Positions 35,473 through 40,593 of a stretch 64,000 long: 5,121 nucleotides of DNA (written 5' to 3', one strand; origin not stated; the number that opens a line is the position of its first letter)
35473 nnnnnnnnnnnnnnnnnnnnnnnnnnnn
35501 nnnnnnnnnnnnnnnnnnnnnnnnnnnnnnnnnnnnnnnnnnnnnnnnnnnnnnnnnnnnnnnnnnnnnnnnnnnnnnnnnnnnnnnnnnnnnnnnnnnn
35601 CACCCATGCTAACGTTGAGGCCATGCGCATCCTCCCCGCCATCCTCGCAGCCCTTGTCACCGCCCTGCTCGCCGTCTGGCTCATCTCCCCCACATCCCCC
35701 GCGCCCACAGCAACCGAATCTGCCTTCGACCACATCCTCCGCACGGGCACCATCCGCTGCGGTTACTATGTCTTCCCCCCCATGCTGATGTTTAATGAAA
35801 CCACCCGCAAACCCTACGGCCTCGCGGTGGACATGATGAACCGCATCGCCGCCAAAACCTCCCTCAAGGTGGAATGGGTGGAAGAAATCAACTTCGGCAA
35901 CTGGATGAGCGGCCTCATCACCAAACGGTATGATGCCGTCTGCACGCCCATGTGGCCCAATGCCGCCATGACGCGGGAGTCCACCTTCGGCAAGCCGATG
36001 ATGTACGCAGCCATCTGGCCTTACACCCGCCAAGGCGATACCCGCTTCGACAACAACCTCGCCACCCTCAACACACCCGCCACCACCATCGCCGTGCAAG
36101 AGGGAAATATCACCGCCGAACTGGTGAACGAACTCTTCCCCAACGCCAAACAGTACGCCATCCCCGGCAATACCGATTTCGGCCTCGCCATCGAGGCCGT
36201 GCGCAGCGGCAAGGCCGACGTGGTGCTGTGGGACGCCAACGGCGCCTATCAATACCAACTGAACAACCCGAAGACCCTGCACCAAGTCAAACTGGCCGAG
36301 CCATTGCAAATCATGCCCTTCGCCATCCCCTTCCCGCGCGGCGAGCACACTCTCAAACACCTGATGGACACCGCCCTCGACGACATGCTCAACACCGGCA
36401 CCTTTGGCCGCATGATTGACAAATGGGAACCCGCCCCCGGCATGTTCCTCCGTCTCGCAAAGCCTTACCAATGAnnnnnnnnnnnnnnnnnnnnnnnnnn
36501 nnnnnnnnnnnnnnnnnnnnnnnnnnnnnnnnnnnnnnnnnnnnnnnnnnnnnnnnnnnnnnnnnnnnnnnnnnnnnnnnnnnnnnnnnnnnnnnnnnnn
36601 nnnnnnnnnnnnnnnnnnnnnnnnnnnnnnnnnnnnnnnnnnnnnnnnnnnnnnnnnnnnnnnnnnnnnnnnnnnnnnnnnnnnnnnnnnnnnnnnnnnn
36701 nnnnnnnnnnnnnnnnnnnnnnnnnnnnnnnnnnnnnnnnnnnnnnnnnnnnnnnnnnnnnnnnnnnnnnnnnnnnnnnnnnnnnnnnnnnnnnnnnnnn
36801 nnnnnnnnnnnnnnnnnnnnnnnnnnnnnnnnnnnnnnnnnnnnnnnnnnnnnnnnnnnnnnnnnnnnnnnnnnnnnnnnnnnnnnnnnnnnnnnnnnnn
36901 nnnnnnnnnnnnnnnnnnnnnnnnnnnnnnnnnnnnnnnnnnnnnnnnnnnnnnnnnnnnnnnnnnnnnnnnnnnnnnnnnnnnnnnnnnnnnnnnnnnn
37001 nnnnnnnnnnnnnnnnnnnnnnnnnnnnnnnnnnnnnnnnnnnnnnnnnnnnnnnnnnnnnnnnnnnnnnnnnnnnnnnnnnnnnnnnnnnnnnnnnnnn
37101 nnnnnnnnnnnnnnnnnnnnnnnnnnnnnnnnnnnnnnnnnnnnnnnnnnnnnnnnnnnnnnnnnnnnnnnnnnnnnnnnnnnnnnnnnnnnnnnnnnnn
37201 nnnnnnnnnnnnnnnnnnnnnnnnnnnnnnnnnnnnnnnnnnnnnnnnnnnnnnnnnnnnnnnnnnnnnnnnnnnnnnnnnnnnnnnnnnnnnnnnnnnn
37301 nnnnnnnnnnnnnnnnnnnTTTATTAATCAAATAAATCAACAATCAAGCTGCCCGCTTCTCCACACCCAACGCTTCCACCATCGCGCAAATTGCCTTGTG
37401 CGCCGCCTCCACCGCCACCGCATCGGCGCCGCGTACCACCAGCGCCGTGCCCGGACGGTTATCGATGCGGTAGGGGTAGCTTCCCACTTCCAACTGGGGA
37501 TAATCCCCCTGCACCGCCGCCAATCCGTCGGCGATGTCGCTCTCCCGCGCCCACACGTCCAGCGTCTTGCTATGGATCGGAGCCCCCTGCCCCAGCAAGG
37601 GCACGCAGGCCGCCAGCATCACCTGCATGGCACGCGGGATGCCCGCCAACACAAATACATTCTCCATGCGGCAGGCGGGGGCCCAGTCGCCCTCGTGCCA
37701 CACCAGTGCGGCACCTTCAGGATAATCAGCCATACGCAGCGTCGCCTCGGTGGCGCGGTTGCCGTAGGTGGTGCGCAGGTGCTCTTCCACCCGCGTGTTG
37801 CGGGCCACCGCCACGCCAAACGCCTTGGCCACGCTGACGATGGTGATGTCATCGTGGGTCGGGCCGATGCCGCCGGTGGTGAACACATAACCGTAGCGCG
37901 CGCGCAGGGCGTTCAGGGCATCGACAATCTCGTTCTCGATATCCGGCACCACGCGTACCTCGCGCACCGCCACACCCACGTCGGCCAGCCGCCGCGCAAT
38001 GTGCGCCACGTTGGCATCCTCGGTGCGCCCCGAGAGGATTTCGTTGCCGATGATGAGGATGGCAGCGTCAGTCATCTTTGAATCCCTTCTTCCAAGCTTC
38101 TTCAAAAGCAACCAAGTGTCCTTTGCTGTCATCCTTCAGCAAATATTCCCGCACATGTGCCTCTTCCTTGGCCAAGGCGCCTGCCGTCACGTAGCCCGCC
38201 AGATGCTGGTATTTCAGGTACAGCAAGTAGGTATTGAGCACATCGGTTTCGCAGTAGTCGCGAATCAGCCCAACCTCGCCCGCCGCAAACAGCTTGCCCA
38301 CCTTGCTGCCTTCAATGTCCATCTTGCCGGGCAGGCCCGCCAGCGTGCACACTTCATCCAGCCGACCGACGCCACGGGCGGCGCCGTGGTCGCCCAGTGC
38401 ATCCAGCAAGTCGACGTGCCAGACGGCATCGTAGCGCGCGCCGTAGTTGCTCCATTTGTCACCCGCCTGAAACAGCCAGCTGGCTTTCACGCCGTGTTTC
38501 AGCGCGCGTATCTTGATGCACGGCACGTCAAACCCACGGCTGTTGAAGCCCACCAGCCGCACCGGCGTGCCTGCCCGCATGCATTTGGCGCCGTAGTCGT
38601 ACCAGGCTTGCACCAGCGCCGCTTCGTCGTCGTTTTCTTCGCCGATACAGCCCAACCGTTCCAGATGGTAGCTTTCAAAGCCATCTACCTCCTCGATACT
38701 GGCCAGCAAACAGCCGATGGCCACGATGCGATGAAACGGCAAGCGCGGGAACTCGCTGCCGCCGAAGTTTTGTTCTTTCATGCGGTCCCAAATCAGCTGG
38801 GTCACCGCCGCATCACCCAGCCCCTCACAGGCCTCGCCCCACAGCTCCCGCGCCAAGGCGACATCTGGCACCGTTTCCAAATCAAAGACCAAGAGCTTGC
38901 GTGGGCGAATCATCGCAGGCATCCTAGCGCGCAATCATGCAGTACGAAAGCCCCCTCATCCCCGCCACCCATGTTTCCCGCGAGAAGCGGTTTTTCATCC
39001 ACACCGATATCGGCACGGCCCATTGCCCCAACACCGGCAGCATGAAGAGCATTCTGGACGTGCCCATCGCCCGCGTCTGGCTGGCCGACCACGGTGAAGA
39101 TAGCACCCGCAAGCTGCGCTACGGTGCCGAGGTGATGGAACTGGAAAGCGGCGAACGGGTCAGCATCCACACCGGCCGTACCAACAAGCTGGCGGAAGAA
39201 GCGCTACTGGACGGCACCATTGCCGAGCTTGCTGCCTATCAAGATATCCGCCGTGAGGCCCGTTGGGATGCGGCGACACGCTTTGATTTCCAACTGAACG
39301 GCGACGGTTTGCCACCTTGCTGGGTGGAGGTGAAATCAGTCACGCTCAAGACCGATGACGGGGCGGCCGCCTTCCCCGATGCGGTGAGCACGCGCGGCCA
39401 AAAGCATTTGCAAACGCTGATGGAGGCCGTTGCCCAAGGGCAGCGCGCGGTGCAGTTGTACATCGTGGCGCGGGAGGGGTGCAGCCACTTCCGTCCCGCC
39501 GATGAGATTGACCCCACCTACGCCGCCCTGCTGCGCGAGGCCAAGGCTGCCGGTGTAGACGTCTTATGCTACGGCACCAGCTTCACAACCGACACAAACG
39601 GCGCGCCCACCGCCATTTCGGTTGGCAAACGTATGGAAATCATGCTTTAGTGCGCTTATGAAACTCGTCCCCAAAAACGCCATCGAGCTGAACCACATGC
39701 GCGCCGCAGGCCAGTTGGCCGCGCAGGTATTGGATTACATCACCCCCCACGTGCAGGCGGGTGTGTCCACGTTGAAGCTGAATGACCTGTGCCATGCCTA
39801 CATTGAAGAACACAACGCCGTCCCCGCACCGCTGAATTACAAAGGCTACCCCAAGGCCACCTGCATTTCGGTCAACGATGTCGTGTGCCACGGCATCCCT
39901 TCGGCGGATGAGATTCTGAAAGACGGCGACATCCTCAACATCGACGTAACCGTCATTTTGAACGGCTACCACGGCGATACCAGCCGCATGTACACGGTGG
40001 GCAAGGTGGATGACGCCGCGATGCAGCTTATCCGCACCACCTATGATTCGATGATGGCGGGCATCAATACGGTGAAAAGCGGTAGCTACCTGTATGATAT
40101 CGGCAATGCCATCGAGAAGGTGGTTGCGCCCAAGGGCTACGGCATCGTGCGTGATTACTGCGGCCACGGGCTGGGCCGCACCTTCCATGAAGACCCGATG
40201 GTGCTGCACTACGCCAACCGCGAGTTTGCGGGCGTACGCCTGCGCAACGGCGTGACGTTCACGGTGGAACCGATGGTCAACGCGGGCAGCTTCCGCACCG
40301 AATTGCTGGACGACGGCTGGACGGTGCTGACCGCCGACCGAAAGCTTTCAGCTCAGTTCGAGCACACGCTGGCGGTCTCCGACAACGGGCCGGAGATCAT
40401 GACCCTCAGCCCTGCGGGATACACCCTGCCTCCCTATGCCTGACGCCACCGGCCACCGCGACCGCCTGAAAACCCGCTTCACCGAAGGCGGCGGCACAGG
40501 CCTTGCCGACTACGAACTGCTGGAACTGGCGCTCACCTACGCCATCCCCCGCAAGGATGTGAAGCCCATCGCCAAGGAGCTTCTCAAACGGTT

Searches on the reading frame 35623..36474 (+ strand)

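Call 35: search_protein_families(library=pfam, proteins=[window:35623-36474:+], max_evalue=0.0001)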
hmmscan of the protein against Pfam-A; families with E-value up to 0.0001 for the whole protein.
window:35623-36474:+ (283 aa): 1 family
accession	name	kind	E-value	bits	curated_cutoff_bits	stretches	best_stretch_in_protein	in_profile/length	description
PF00497.25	SBP_bac_3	-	2.5e-17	63.3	26.4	1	51-268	9-129/132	Bacterial extracellular solute-binding proteins, family 3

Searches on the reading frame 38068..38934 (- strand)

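Call 35: search_protein_families(library=pfam, proteins=[window:38068-38934:-], max_evalue=0.0001)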
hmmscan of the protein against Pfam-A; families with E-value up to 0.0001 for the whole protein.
window:38068-38934:- (288 aa): 1 family
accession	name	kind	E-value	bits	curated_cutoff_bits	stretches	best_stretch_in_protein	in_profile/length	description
PF10108.15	DNA_pol_B_exo2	-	1.8e-58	198.2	24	1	60-281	1-213/213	Predicted 3'-5' exonuclease related to the exonuclease domain of PolB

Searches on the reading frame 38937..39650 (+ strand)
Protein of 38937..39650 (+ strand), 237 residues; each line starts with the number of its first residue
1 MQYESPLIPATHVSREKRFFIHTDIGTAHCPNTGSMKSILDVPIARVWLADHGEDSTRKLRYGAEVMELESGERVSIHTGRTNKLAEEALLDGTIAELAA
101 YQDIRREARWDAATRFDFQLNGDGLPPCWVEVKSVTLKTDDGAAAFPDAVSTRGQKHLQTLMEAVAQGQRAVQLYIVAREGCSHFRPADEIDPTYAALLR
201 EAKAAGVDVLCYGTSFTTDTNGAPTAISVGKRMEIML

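Call 40: search_protein_families(library=pfam, proteins=[window:38937-39650:+], max_evalue=0.0001)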
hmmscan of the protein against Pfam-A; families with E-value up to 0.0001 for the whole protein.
window:38937-39650:+ (237 aa): 2 families
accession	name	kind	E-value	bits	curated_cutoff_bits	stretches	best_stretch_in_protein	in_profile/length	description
PF03749.19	SfsA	-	4.1e-46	156.7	22.8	1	81-218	2-136/138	Sugar fermentation stimulation protein RE domain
PF17746.7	SfsA_N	-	1.9e-11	44.3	25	1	13-72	1-58/63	SfsA N-terminal OB domain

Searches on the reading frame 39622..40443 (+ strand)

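Call 40: search_protein_families(library=pfam, proteins=[window:39622-40443:+], max_evalue=0.0001)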
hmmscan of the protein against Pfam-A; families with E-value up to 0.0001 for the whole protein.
window:39622-40443:+ (273 aa): 1 family
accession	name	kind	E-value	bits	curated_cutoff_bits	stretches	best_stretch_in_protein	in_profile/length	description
PF00557.29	Peptidase_M24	-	9.4e-46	156.6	23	1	25-253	2-207/208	Metallopeptidase family M24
